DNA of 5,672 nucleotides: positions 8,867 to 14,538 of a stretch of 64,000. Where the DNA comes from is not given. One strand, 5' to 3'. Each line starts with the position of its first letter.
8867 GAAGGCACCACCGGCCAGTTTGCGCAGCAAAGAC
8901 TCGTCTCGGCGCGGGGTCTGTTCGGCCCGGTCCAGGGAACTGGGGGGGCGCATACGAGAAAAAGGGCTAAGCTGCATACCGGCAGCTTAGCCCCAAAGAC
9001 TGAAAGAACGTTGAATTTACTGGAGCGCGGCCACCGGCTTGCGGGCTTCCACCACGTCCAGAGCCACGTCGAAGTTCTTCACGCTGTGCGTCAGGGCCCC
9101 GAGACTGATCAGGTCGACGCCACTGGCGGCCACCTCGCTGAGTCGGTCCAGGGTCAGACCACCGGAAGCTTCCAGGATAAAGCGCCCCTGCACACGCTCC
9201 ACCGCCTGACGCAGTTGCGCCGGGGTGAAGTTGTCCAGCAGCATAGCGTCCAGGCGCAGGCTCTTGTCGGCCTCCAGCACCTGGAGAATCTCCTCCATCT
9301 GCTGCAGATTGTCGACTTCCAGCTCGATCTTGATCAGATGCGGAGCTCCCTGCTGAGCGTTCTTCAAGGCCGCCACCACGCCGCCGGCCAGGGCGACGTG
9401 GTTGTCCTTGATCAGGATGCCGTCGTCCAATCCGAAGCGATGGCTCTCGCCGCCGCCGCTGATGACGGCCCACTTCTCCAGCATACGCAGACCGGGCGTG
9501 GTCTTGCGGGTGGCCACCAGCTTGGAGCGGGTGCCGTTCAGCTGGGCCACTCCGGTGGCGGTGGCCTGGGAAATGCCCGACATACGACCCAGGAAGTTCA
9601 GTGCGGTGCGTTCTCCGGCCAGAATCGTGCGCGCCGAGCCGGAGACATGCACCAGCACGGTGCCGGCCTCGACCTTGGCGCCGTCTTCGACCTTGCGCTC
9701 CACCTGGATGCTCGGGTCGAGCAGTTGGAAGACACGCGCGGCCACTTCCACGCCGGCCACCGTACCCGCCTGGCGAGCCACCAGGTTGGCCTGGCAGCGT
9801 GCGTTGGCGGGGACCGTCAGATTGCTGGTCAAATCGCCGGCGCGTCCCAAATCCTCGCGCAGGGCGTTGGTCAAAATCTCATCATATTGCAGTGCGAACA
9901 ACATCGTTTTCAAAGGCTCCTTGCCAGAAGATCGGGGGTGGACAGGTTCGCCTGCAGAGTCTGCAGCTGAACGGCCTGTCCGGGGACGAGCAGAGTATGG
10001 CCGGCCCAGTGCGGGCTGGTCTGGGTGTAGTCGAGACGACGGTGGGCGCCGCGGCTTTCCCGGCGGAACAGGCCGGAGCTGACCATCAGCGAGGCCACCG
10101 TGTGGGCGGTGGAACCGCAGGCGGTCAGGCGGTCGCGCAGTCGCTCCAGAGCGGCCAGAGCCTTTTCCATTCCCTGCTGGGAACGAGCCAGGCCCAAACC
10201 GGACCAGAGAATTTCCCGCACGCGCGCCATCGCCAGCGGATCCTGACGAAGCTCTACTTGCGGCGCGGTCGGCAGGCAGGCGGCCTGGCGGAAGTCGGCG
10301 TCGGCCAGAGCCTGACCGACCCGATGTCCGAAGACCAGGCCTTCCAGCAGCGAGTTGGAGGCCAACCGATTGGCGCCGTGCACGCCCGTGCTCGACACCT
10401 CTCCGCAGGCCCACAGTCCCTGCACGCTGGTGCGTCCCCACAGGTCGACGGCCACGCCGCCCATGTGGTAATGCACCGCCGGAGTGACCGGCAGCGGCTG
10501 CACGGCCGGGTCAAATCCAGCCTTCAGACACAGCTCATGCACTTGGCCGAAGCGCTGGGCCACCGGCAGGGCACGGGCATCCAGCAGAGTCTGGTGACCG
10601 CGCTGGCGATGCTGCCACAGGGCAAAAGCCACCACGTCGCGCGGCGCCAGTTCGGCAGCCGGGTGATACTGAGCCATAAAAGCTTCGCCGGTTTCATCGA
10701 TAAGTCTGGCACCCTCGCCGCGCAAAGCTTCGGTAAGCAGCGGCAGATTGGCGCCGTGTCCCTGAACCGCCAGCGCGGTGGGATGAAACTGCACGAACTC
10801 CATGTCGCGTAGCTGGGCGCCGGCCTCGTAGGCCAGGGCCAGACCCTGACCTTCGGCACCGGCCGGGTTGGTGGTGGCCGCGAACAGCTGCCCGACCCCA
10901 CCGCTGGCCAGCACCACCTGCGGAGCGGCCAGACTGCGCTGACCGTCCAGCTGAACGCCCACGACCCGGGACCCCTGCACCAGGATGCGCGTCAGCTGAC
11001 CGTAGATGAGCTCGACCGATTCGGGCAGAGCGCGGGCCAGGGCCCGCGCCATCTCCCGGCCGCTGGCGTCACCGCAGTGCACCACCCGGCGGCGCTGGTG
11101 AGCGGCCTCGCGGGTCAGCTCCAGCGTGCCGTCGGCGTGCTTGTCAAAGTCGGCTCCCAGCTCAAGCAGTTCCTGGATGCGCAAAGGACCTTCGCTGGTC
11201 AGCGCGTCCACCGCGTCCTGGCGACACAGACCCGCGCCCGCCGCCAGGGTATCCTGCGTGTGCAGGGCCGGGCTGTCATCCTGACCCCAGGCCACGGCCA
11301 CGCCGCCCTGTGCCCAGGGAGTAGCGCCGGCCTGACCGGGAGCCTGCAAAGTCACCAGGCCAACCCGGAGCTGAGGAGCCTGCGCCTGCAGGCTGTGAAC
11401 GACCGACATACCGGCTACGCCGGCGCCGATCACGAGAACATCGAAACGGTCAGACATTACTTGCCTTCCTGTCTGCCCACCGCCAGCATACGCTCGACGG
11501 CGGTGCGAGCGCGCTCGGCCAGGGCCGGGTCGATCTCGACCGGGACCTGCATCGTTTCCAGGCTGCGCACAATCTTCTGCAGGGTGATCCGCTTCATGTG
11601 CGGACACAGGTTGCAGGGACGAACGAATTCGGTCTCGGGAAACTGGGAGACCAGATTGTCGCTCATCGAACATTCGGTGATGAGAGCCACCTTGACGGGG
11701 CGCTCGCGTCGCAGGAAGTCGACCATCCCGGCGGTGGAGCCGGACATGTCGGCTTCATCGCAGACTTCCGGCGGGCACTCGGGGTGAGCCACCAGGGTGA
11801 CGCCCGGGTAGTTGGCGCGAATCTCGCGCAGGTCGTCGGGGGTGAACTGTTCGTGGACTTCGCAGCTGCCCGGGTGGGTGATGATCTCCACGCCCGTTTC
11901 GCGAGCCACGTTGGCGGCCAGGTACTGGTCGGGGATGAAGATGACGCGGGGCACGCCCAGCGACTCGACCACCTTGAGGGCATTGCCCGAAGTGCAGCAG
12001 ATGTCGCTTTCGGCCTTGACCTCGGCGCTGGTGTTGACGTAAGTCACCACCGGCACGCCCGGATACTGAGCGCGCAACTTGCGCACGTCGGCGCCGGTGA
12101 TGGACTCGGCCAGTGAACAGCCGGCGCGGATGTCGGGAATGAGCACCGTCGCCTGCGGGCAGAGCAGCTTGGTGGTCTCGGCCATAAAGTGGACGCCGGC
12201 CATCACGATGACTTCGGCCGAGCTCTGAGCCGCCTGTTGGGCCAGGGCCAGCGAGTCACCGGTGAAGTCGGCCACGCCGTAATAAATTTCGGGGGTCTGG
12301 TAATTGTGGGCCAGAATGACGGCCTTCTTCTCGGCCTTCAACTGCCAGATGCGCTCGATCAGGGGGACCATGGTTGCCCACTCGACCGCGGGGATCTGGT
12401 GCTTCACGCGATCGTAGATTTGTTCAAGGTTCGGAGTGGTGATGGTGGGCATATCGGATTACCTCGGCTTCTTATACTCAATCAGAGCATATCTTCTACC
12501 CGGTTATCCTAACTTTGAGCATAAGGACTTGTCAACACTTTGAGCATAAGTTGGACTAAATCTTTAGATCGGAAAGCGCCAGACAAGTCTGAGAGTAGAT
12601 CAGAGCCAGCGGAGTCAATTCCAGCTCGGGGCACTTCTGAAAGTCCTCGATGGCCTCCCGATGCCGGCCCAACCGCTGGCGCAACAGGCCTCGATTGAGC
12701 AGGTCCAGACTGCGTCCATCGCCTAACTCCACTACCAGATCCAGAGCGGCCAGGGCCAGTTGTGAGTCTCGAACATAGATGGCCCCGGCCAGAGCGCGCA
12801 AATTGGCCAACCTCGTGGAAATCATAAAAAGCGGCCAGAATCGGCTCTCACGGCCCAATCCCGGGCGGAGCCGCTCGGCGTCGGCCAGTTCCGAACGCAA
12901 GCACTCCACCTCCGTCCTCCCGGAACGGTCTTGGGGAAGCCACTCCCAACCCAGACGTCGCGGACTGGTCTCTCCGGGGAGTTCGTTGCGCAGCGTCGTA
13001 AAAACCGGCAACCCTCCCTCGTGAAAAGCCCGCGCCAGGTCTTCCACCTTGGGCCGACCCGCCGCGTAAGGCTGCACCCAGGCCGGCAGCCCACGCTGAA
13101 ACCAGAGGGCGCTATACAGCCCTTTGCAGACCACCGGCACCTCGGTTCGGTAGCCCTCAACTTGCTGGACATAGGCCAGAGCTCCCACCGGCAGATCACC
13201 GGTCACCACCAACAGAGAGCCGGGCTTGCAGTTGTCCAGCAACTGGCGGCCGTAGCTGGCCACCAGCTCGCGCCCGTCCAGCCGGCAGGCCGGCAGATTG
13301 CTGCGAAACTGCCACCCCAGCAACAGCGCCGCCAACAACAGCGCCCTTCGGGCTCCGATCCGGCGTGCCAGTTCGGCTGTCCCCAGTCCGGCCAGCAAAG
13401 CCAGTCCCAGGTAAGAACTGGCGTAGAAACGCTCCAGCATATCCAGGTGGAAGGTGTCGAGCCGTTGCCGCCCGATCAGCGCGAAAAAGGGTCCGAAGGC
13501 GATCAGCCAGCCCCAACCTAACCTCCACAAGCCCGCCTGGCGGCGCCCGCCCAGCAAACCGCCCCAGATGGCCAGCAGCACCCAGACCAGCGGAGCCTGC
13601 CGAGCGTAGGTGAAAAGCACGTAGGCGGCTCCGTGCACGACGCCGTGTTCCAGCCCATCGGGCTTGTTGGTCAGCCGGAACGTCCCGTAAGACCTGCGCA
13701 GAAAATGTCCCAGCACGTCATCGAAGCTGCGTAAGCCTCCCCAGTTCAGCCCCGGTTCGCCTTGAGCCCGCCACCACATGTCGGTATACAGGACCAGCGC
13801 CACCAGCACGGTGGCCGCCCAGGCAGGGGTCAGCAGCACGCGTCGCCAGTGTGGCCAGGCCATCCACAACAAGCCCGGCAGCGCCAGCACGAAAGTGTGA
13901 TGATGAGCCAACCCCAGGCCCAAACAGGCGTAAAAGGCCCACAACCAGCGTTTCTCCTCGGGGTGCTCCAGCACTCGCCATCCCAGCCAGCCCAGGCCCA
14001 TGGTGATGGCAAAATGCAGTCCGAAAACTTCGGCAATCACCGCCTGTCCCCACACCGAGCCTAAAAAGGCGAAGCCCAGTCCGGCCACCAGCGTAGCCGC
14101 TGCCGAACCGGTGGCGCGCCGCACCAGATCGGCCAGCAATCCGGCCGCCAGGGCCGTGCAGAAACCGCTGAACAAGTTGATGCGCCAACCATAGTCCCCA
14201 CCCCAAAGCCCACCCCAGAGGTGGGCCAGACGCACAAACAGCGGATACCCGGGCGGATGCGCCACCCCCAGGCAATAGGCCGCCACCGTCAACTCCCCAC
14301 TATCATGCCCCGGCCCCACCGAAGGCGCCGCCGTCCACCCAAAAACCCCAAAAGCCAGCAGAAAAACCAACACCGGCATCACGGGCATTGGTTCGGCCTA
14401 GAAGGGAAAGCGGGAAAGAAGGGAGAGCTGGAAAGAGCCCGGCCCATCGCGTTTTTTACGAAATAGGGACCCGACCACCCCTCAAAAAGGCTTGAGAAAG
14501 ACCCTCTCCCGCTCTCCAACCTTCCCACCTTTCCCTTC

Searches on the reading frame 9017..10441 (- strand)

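Call 7: search_protein_families(library=pfam, proteins=[window:9017-10441:-], max_evalue=0.0001)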
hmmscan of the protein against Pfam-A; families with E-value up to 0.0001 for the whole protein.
window:9017-10441:- (474 aa): 2 families
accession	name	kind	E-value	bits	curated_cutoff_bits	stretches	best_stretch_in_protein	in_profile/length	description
PF01729.25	QRPTase_C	-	3.3e-52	177.1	23.1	1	290-462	1-169/169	Quinolinate phosphoribosyl transferase, C-terminal domain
PF02749.22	QRPTase_N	-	1.8e-23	83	27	1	203-288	1-82/82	Quinolinate phosphoribosyl transferase, N-terminal domain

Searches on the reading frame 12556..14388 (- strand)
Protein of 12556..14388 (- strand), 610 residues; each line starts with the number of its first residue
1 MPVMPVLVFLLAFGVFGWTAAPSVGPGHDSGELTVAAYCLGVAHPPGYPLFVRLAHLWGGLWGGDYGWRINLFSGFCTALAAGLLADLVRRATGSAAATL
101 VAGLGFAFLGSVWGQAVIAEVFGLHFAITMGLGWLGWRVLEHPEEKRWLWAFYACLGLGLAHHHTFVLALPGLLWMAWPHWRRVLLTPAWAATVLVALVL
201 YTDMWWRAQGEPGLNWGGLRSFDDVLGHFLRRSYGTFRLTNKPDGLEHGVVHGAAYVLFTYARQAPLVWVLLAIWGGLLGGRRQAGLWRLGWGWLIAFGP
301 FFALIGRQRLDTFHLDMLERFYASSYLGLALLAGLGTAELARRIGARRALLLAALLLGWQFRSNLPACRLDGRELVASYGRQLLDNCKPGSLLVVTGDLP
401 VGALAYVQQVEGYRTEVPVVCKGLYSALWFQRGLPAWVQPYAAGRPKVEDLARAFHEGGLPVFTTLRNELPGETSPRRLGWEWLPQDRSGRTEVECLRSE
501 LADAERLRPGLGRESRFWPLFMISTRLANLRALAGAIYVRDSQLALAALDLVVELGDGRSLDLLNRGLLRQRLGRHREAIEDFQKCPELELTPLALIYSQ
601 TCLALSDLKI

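Call 4: search_protein_families(library=pfam, proteins=[window:12556-14388:-], max_evalue=0.01)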
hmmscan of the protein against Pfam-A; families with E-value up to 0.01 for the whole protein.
window:12556-14388:- (610 aa): 4 families
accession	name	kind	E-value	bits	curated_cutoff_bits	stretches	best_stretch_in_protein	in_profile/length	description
PF11028.14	TMEM260-like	-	3.8e-25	89.1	24.2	1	29-177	1-170/179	Protein O-mannosyl-transferase TMEM260-like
PF13231.12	PMT_2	-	9.9e-07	29.5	26.1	1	44-206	2-160/160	Dolichyl-phosphate-mannose-protein mannosyltransferase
PF13371.12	TPR_9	-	2.7e-05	24.5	35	1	535-586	4-55/73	Tetratricopeptide repeat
PF00515.34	TPR_1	-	0.0012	19.1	27.8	1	563-586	4-27/34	Tetratricopeptide repeat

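Call 5: search_protein_families(library=ncbifam, proteins=[window:12556-14388:-], max_evalue=0.01)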
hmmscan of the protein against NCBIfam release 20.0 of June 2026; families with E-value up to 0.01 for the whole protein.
window:12556-14388:- (610 aa): 0 families
